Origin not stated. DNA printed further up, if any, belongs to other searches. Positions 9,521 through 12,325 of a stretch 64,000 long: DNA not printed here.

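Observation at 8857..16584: Orphan Bacteroides-type T4SS operon lacking any DNA-processing, coupling or integration genes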

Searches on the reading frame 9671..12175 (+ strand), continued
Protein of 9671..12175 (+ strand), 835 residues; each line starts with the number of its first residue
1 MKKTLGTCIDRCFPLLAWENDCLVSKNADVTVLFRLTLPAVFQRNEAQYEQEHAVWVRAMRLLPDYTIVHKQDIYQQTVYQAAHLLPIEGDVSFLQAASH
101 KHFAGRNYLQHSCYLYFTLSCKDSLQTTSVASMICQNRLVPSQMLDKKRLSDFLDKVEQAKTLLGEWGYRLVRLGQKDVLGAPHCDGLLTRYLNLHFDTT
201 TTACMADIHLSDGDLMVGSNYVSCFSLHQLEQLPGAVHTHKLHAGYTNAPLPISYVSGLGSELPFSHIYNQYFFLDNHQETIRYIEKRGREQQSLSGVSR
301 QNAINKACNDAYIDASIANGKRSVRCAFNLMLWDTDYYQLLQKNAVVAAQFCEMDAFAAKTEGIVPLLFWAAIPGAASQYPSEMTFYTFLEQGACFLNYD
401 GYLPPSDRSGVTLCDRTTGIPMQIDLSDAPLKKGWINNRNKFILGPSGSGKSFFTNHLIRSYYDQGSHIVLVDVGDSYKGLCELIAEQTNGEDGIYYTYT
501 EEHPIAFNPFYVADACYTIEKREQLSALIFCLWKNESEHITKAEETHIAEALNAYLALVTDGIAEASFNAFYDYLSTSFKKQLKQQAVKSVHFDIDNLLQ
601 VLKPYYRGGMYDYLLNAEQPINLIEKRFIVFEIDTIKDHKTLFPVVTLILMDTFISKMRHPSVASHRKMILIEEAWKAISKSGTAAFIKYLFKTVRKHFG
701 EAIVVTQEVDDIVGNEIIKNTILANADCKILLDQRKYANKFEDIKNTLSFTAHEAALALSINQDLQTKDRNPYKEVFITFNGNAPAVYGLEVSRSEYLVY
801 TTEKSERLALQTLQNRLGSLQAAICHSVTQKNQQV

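Call 32: search_protein_families(library=pfam, proteins=[L052:7295-8152:-, L052:5527-7062:-, L052:4505-5527:-, L052:1282-3837:-, L052:17601-19481:-, L052:20263-21648:+, L076:6684-7886:+, L076:4260-5903:+, L076:18093-20477:-, L076:20539-22014:-], max_evalue=0.0001)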
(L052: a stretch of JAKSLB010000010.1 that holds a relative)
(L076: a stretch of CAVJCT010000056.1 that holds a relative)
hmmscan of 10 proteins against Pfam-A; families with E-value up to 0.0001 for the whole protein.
L052:7295-8152:- (285 aa): 1 family
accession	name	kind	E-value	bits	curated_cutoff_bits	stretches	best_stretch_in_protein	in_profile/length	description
PF13852.11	DUF4197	-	3.1e-51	174.3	24.9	1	35-280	4-199/199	Protein of unknown function (DUF4197)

L052:5527-7062:- (511 aa): 6 families
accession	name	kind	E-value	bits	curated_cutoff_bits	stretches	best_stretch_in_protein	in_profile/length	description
PF01078.27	Mg_chelatase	-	3.2e-97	324.3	20.3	1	192-397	1-205/207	Magnesium chelatase, subunit ChlI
PF13541.12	ChlI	-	2.8e-42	143.9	27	1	19-140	1-121/121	Subunit ChlI of Mg-chelatase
PF13335.12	Mg_chelatase_C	-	6.8e-33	113.6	26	1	406-502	2-94/94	Magnesium chelatase, subunit ChlI C-terminal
PF07728.20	AAA_5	-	5.3e-11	43.1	22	1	215-352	1-125/139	AAA domain (dynein-related subfamily)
PF00493.29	MCM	-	8e-10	38.6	23.3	1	290-358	113-180/224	MCM P-loop domain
PF00158.32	Sigma54_activat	-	2.5e-05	24.5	20.2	0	290-349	85-142/168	Sigma-54 interaction domain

L052:4505-5527:- (340 aa): 2 families
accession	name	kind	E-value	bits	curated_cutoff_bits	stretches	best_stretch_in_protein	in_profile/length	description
PF06250.17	YhcG_C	-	1.4e-53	181.4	32.5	1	173-324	3-156/157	YhcG PDDEXK nuclease domain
PF17761.7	DUF1016_N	-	4.2e-43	147.2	32.8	1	15-150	1-137/137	DUF1016 N-terminal domain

L052:1282-3837:- (851 aa): 1 family
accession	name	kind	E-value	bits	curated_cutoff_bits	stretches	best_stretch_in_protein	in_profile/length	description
PF03781.23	FGE-sulfatase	-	3.8e-85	286.1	23.3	3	136-345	14-253/255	Sulfatase-modifying factor enzyme 1-like domain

L052:17601-19481:- (626 aa): 2 families
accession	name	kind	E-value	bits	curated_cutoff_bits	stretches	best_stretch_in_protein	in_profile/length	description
PF02096.25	60KD_IMP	-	1.8e-53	181.3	35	1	377-576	1-163/163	60Kd inner membrane protein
PF14849.12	YidC_periplas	-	6e-25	89.2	24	1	93-361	2-279/283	YidC periplasmic domain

L052:20263-21648:+ (462 aa): 1 family
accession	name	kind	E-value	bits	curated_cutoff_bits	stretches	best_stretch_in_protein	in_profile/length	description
PF01554.23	MatE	-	1.1e-41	142.6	24.9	2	26-187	1-161/161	MatE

L076:6684-7886:+ (401 aa): 1 family
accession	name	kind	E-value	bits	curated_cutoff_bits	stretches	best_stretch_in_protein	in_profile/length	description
PF13173.12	AAA_14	-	6.2e-27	94.6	27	1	37-159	3-129/129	AAA domain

L076:4260-5903:+ (548 aa): 0 families

L076:18093-20477:- (794 aa): 2 families
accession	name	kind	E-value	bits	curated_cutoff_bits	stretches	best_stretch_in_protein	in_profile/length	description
PF19527.4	DUF6055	-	3.3e-54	184.9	27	1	51-535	31-416/417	Family of unknown function (DUF6055)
PF16151.10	DUF4859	-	7.4e-23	81.2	22.6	1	602-728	2-118/120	Domain of unknown function (DUF4859)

L076:20539-22014:- (491 aa): 2 families
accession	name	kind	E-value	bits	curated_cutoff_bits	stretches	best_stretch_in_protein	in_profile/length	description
PF02397.22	Bac_transf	-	1.3e-68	230.5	27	1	300-484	1-178/179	Bacterial sugar transferase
PF13727.12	CoA_binding_3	-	8.1e-22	78.5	25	1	93-262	9-175/175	CoA-binding domain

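Call 52: search_protein_families(library=pfam, proteins=[L028:8606-9343:+, L028:8141-8578:+, L028:7293-8138:+, L006:14741-15124:+, L014:14885-15319:+, L076:14852-15211:+, L028:14816-15181:+, L031:15274-15567:+, L031:12478-12909:+, L017:21348-22118:+], max_evalue=0.01)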
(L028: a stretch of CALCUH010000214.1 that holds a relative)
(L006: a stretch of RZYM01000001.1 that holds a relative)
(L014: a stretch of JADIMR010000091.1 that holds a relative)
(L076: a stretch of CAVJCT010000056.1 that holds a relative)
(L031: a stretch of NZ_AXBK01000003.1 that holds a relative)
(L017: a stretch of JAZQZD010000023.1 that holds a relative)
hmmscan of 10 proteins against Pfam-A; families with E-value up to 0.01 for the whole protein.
L028:8606-9343:+ (246 aa): 0 families

L028:8141-8578:+ (146 aa): 0 families

L028:7293-8138:+ (282 aa): 7 families
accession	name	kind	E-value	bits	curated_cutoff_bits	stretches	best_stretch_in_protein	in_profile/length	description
PF13614.12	AAA_31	-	4.3e-12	46.8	27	1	41-173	1-148/177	AAA domain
PF01656.29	CbiA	-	6.6e-11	42.7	25.4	1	44-241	1-86/125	CobQ/CobB/MinD/ParA nucleotide binding domain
PF10609.15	ParA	-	1e-06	28.8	27.1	1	42-80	4-41/246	NUBPL iron-transfer P-loop NTPase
PF09140.17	MipZ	-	1.1e-06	28.7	20.7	1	44-174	3-131/262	ATPase MipZ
PF02374.21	ArsA_ATPase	-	0.00077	19.2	24.3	1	46-87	5-44/305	Anion-transporting ATPase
PF07015.17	VirC1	-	0.0069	16.2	24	0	43-95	3-53/231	VirC1 protein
PF16575.11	CLP1_P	-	0.0079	16.5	26.6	0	53-87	5-38/188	mRNA cleavage and polyadenylation factor CLP1 P-loop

L006:14741-15124:+ (128 aa): 2 families
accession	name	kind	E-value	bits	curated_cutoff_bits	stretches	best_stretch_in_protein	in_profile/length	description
PF10805.13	DUF2730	-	0.0056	17.2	24.9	1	41-93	5-58/102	Protein of unknown function (DUF2730)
PF10176.14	NEDD4_Bsd2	-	0.0098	16.5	24.7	0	29-71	82-125/130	NEDD4/Bsd2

L014:14885-15319:+ (145 aa): 0 families

L076:14852-15211:+ (120 aa): 0 families

L028:14816-15181:+ (122 aa): 0 families

L031:15274-15567:+ (98 aa): 0 families

L031:12478-12909:+ (144 aa): 1 family
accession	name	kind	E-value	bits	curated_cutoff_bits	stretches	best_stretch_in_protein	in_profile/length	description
PF12992.12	DUF3876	-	0.00038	20.9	27.2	1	62-139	8-91/92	Domain of unknown function, B. Theta Gene description (DUF3876)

L017:21348-22118:+ (257 aa): 0 families

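Call 61: search_protein_families(library=ncbifam, proteins=[L017:17422-21348:+, L017:21348-22118:+, L017:16860-17402:+, L035:25-4359:+, L035:18066-18902:+, L028:8606-9343:+, L028:17391-19778:+, L028:19787-22027:+], max_evalue=0.001)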
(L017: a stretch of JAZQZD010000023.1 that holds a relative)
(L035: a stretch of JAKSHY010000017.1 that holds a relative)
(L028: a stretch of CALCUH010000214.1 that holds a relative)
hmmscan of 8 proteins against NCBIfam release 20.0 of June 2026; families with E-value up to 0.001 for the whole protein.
L017:17422-21348:+ (1309 aa): 1 family
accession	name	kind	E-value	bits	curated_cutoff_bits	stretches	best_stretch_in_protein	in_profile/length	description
TIGR04183.1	Por_Secre_tail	domain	1.4e-05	25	23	1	1250-1302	9-61/72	T9SS type A sorting domain-containing protein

L017:21348-22118:+ (257 aa): 0 families

L017:16860-17402:+ (181 aa): 0 families

L035:25-4359:+ (1445 aa): 1 family
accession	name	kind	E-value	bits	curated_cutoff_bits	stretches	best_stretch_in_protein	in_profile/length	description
NF040485.1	ZirU_fam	subfamily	2.7e-08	34.2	100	1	938-969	166-198/210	ZirU family protein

L035:18066-18902:+ (279 aa): 0 families

L028:8606-9343:+ (246 aa): 0 families

L028:17391-19778:+ (796 aa): 12 families
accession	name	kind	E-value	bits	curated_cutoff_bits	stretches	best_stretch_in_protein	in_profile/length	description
NF005829.0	PRK07726.1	subfamily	9.5e-173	576.4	597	1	1-658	1-646/669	DNA topoisomerase 3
NF006032.0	PRK08173.1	equivalog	1.1e-156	523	1058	2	2-712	4-710/863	DNA topoisomerase III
TIGR01056.1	topB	subfamily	7.6e-149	497.3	515.75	1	1-705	2-702/706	DNA topoisomerase III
NF011313.0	PRK14724.1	equivalog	2e-113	380.1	1088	2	3-705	5-729/988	DNA topoisomerase III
NF004438.0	PRK05776.1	equivalog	3.7e-81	273.3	793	1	3-678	11-657/677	DNA topoisomerase I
TIGR01057.1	topA_arch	equivalog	6.2e-73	246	458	1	6-643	2-615/618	DNA topoisomerase I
TIGR01051.1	topA_bact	equivalog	3.2e-67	227.9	456.4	1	30-640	17-615/632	type I DNA topoisomerase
NF005555.0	PRK07220.1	equivalog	7.3e-59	199.8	635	1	1-652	1-621/740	DNA topoisomerase I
NF011532.0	PRK14973.1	equivalog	5e-49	166.9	930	1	1-649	1-620/936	DNA topoisomerase I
NF006451.0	PRK08780.1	equivalog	5.1e-46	157.5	1265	1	92-556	59-527/824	DNA topoisomerase I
TIGR01054.1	rgy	equivalog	1.7e-39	135.2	471.7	2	92-321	704-925/1172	reverse gyrase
NF004966.0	PRK06319.1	equivalog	6.4e-36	123.7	868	2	247-598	237-575/862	DNA topoisomerase I/SWI domain fusion protein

L028:19787-22027:+ (747 aa): 5 families
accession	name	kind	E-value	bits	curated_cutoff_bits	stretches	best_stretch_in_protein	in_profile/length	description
NF041326.1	Bacteroid_MobC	subfamily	1e-234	780.8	900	1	3-648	4-634/655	conjugal transfer protein MobC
NF045973.1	conju_CD1115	equivalog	6.7e-17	61.5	250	2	469-570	290-397/442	VirD4-like conjugal transfer protein, CD1115 family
TIGR03743.1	SXT_TraD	subfamily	3.1e-08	32.5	366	1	447-586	464-616/636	conjugative transfer system coupling protein TraD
TIGR02759.1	TraD_Ftype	equivalog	3.2e-06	26.2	521.35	1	465-568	402-509/566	type IV conjugative transfer system coupling protein TraD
NF041447.1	TrbC_conju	equivalog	0.00076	18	800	0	470-581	429-542/685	F-type conjugative transfer protein TrbC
